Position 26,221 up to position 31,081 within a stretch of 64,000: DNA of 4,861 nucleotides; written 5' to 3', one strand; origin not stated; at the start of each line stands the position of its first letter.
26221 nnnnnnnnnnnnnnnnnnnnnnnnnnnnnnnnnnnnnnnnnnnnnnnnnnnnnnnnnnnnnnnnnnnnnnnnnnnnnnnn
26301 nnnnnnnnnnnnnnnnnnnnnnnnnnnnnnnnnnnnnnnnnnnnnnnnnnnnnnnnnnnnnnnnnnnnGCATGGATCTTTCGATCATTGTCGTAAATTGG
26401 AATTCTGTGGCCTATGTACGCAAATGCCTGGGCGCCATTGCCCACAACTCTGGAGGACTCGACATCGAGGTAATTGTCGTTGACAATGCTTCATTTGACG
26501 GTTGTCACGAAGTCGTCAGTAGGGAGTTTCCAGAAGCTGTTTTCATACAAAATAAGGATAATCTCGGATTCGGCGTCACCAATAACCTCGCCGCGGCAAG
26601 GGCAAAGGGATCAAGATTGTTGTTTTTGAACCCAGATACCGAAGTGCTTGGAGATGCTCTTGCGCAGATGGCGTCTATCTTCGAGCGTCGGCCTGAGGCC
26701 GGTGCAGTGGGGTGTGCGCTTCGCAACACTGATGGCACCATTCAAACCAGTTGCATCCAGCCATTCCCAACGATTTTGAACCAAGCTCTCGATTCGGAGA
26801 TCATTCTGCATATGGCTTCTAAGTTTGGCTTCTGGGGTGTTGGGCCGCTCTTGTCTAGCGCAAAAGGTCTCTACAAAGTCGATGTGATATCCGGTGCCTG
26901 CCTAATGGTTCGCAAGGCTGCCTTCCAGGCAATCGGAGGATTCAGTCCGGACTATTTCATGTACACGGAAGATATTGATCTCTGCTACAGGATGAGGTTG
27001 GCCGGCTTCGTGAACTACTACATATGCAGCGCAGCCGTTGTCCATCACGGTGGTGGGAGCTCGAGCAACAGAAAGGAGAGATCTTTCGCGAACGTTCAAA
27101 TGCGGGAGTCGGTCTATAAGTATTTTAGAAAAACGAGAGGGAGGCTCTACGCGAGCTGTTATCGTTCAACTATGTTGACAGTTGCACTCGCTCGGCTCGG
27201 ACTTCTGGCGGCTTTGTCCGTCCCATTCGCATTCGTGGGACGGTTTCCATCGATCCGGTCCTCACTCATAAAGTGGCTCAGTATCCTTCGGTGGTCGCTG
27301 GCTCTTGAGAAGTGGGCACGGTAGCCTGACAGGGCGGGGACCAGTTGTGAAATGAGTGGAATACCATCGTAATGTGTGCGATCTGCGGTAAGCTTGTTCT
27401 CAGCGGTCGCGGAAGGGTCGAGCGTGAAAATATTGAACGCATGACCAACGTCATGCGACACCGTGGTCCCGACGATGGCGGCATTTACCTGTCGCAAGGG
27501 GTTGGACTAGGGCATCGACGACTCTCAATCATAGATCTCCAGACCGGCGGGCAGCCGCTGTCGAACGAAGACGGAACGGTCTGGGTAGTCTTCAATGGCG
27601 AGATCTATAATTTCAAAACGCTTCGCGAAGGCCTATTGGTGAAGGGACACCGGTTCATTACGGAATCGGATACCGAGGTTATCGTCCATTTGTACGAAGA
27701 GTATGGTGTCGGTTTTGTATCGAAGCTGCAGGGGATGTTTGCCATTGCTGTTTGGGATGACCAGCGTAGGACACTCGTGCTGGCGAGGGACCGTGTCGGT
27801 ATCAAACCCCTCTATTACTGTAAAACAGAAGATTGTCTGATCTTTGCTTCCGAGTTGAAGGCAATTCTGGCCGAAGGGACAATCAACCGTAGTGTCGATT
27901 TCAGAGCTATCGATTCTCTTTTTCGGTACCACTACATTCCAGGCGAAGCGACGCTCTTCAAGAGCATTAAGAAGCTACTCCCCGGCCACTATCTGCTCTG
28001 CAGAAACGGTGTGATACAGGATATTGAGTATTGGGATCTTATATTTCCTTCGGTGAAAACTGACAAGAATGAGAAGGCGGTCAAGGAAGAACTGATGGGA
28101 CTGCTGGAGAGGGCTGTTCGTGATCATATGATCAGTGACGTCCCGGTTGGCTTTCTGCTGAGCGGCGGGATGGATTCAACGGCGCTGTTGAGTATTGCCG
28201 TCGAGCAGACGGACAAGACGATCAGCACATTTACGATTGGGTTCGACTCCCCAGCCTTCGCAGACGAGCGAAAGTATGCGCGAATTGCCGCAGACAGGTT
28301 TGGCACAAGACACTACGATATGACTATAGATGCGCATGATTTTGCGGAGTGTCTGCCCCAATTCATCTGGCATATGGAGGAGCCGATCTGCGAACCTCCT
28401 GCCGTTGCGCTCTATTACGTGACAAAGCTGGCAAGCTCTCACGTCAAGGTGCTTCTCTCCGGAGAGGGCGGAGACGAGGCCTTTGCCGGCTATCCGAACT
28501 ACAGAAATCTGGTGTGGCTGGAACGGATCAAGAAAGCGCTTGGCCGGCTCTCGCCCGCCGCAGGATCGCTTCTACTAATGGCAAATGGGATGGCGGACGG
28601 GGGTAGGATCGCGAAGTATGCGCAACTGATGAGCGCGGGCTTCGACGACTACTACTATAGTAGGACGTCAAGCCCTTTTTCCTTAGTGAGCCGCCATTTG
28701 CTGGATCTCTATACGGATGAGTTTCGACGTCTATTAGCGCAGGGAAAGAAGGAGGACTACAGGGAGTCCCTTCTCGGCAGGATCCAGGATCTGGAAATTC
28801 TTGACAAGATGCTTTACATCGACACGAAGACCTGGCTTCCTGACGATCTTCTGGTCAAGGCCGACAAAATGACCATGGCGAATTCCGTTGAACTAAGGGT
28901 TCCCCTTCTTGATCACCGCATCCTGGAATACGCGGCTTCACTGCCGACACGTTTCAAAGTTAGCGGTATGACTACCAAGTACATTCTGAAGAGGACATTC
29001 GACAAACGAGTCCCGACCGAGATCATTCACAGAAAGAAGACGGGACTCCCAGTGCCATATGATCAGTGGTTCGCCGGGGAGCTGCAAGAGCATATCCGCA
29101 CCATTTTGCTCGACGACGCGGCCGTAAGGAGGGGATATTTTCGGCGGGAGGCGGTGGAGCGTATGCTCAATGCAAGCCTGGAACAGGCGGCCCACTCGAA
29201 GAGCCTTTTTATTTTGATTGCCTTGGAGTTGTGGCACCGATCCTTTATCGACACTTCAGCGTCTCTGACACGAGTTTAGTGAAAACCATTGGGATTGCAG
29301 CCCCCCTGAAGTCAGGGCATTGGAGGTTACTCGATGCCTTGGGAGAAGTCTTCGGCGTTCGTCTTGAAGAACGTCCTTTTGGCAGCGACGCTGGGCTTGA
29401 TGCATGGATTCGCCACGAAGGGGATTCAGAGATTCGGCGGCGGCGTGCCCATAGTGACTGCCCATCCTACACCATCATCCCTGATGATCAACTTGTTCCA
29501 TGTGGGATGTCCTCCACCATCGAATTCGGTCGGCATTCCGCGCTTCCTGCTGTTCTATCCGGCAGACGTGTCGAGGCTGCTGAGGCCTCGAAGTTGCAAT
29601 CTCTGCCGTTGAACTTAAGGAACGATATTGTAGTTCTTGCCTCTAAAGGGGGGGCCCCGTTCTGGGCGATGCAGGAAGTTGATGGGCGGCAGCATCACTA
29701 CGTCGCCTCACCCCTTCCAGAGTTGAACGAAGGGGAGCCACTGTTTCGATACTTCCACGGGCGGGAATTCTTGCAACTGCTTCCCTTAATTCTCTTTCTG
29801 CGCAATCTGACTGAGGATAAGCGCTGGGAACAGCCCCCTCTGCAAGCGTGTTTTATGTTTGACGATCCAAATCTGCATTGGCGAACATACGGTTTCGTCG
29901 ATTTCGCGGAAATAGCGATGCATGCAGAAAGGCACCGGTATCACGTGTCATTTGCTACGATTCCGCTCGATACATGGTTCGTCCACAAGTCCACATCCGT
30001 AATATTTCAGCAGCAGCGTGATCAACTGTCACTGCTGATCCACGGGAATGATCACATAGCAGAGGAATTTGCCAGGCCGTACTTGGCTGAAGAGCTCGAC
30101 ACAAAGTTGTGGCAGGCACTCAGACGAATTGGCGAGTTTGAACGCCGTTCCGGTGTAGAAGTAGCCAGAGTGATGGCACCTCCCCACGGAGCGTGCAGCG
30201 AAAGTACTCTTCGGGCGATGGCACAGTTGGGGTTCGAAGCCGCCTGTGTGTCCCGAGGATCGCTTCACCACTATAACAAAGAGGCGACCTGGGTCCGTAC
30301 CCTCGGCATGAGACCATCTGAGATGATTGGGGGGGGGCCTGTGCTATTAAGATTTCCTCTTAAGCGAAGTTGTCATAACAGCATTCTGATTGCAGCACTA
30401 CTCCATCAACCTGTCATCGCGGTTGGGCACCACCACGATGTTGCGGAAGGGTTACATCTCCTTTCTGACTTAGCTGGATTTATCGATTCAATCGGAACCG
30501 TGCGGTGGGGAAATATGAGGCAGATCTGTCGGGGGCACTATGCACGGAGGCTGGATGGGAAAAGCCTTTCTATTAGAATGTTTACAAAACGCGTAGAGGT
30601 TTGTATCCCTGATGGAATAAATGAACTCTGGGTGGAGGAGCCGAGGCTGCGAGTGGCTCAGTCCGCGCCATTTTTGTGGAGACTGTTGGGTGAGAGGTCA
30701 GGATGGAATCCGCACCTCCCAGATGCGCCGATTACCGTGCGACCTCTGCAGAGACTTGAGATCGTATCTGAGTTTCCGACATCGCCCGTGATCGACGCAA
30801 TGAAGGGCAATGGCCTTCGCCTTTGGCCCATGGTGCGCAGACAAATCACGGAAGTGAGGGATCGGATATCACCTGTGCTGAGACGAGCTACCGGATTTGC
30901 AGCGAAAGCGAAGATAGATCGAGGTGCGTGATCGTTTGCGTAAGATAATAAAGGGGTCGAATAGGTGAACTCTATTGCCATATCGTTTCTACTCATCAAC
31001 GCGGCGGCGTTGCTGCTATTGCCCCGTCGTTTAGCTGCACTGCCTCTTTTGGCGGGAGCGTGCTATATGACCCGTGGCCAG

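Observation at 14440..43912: PEP-CTERM/exosortase-type EPS hallmark gene set without exosortase in view, combined with a Wbp-type diacetamido-sugar trio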

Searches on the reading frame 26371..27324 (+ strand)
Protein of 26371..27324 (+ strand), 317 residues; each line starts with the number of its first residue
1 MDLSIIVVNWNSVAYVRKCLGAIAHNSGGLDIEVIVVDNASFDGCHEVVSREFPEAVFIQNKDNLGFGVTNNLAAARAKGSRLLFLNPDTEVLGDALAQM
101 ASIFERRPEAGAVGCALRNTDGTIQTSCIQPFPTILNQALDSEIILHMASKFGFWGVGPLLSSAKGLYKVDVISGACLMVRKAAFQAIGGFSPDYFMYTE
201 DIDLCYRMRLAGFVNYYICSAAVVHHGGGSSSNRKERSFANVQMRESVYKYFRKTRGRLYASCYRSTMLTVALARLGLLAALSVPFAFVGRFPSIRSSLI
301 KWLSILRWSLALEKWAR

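Call 5: search_protein_families(library=ncbifam, proteins=[window:26371-27324:+], max_evalue=0.001)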
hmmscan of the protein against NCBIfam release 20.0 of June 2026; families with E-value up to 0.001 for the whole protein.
window:26371-27324:+ (317 aa): 15 families
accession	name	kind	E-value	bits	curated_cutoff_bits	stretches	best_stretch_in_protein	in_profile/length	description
NF041875.1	EPS_EpsD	equivalog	1.3e-15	57.6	370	1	3-234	1-214/325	exopolysaccharide biosynthesis glycosyltransferase EpsD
TIGR04283.1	glyco_like_mftF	equivalog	6.3e-14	52.1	182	1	3-119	1-113/221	TIGR04283 family arsenosugar biosynthesis glycosyltransferase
TIGR03965.1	mycofact_glyco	equivalog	4.1e-13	49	280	2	169-226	225-281/467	mycofactocin biosynthesis glycosyltransferase MftF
TIGR03937.1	PgaC_IcaA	equivalog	2.3e-12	46.6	422.3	2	169-217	196-242/407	poly-beta-1,6-N-acetyl-D-glucosamine synthase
TIGR01556.1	rhamnosyltran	subfamily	2.2e-08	33.6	200.55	1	163-253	138-228/281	rhamnosyltransferase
NF038302.1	EPS_HpsE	equivalog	1.4e-06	27.5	300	1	1-118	1-125/307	hormogonium polysaccharide biosynthesis glycosyltransferase HpsE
NF047683.1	TeichurnBiosyTuaG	equivalog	7.6e-06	25.7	400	1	3-123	8-131/252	teichuronic acid biosynthesis protein TuaG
NF007482.0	PRK10073.1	equivalog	1.6e-05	24.1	423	1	2-94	7-100/334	glycosyltransferase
NF050050.1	ProtGlycPglI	equivalog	2.3e-05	23.9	500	1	3-102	4-106/306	GalNAc(5)-diNAcBac-PP-undecaprenol beta-1,3-glucosyltransferase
TIGR03111.1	glyc2_xrt_Gpos1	hypoth_equivalog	7.7e-05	21.6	363.95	1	3-121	51-174/439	TIGR03111 family XrtG-associated glycosyltransferase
NF053739.1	GlytfEpsEBac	equivalog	0.0001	21.4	450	0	4-121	4-124/265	glycosyltransferase EpsE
NF038299.1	EPS_HpsN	equivalog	0.00012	21.2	425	1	5-228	5-223/317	hormogonium polysaccharide biosynthesis glycosyltransferase HpsN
NF050113.1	gal_furan_GlfT1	equivalog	0.00024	20.5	330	0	6-89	4-88/290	galactofuranosyltransferase GlfT1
NF045692.1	OglycostaseCruG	equivalog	0.00031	19.8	600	0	3-51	43-90/386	2'-O-glycosyltransferase CruG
TIGR04009.1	wcaE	equivalog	0.00041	19.7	369.2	1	3-117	3-120/248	colanic acid biosynthesis glycosyltransferase WcaE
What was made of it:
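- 25508..27324 (+): Two GT2 glycosyltransferases (25508-26368 and 26371-27324). call 5.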

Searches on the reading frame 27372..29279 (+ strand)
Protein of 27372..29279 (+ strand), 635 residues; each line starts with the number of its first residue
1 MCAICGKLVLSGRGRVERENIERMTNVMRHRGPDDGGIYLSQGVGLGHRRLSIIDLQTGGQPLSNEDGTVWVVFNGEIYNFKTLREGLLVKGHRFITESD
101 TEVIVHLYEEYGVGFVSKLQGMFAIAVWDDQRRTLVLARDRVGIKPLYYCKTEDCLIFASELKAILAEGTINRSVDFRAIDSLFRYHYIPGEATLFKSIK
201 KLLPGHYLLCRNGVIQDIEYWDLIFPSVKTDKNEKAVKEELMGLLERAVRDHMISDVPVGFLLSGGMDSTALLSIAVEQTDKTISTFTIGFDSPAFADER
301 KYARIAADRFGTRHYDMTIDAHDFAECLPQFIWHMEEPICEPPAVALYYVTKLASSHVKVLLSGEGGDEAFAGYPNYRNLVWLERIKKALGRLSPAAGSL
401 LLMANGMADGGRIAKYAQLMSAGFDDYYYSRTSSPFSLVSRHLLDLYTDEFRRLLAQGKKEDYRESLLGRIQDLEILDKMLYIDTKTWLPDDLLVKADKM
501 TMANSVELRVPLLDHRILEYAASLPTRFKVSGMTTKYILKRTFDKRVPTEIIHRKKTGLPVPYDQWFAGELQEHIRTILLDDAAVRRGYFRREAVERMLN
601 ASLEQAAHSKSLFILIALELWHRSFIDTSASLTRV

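Call 5: search_protein_families(library=ncbifam, proteins=[window:27372-29279:+], max_evalue=0.001)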
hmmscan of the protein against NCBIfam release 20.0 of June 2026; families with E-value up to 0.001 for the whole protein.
window:27372-29279:+ (635 aa): 9 families
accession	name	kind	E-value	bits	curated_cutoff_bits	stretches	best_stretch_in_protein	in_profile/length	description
TIGR03108.1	eps_aminotran_1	hypoth_equivalog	1.8e-170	568.7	816.9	1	1-620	1-623/628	XrtA/PEP-CTERM system amidotransferase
TIGR01536.1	asn_synth_AEB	equivalog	2.5e-152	508.5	267.1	1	2-558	1-516/517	asparagine synthase (glutamine-hydrolyzing)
TIGR03104.1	trio_amidotrans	equivalog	1.4e-136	456.1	570.1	2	1-380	1-386/589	N-acetylglutaminylglutamine amidotransferase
NF006949.0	PRK09431.1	equivalog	2.4e-104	349.8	499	3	1-167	1-167/554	asparagine synthase B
NF033535.1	lass_lactam_cya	exception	6.1e-69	233.2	525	2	1-371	1-376/668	lasso peptide isopeptide bond-forming cyclase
NF033561.1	macrolact_Ik_Al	subfamily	9.2e-18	64.1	300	1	118-375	78-335/561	albusnodin/ikarugamycin family macrolactam cyclase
NF001484.0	PRK00331.1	subfamily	1.6e-13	49.9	381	1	58-167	83-200/601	isomerizing glutamine--fructose-6-phosphate transaminase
TIGR01135.1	glmS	equivalog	1.7e-13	49.9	418.05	1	45-167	67-199/607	glutamine--fructose-6-phosphate transaminase (isomerizing)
TIGR01134.1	purF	equivalog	3.3e-11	43.2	350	1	42-173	64-207/432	amidophosphoribosyltransferase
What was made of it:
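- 27372..29279 (+): AsnB-like glutamine amidotransferase (WbpS-like), presumed to amidate a sugar carboxylate. TIGR03108 568.7 (cut-off 816.9); TIGR01536 508.5 > 267 (call 5).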

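Call 15: find_encoding_contigs(protein=window:27372-29279:+, flank=10000, max_places=4)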
Protein window:27372-29279:+ (635 aa): no gene with exactly this product is on record in the collection.

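Call 67: list_cluster_members(proteins=[P0001, window:27372-29279:+, window:40995-43109:+, window:46672-48939:+])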
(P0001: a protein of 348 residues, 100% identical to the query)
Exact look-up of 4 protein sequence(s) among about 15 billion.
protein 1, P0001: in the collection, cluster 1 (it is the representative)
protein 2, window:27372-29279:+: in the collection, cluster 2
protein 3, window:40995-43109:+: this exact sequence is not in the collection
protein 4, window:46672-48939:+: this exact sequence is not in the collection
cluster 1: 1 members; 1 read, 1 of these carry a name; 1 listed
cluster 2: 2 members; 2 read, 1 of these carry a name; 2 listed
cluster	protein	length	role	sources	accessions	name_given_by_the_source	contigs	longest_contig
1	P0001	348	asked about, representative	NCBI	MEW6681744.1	MAG: GNAT family N-acetyltransferase [Nitrospirota bacterium]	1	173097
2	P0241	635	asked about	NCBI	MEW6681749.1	MAG: asparagine synthase (glutamine-hydrolyzing) [Nitrospirota bacterium]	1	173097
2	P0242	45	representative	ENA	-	-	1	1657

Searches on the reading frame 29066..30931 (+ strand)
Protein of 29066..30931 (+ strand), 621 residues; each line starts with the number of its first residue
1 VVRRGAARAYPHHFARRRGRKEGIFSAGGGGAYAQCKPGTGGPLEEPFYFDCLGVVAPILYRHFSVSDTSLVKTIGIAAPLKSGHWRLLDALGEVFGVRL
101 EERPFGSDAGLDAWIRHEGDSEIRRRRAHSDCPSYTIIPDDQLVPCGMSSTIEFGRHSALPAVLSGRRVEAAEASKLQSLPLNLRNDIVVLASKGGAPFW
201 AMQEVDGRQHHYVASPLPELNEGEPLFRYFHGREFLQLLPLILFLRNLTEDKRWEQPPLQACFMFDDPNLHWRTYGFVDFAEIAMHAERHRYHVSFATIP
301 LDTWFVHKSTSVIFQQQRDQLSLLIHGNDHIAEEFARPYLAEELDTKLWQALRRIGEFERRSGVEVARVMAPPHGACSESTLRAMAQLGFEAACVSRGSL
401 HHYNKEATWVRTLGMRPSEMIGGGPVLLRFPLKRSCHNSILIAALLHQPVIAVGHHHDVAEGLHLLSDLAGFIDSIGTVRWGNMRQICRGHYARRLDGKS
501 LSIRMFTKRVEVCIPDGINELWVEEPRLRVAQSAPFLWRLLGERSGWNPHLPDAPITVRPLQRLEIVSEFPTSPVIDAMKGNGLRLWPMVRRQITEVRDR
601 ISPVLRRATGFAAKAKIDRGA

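Call 5: search_protein_families(library=ncbifam, proteins=[window:29066-30931:+], max_evalue=0.001)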
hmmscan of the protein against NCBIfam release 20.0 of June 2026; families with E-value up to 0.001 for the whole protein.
window:29066-30931:+ (621 aa): 0 families

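Call 11: search_protein_families(library=pfam, proteins=[window:29066-30931:+], max_evalue=0.01)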
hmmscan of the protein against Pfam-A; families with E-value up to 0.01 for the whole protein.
window:29066-30931:+ (621 aa): 0 families

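Call 29: search_protein_families(library=ncbifam, proteins=[window:29282-30931:+], max_evalue=0.01)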
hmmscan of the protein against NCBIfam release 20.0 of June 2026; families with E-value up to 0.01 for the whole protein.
window:29282-30931:+ (549 aa): 0 families

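Call 74: search_solved_structures(query=window:29282-30931:+, max_evalue=1)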
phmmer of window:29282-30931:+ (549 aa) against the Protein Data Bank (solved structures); distinct sequences matched with E-value up to 1: 1.
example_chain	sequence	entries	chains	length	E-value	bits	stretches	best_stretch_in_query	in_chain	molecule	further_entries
5um0_A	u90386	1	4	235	0.77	11.2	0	55-112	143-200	2,3-bisphosphoglycerate-dependent phosphoglycerate mutase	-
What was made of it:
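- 29066..30931 (+): Conserved protein of unknown function, about 549 aa if it starts just after the AsnB stop. It is always found next to the Wzy-like gene in sister contigs. No Pfam, NCBIfam or PDB hit (calls 5, 11, 29, 74).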
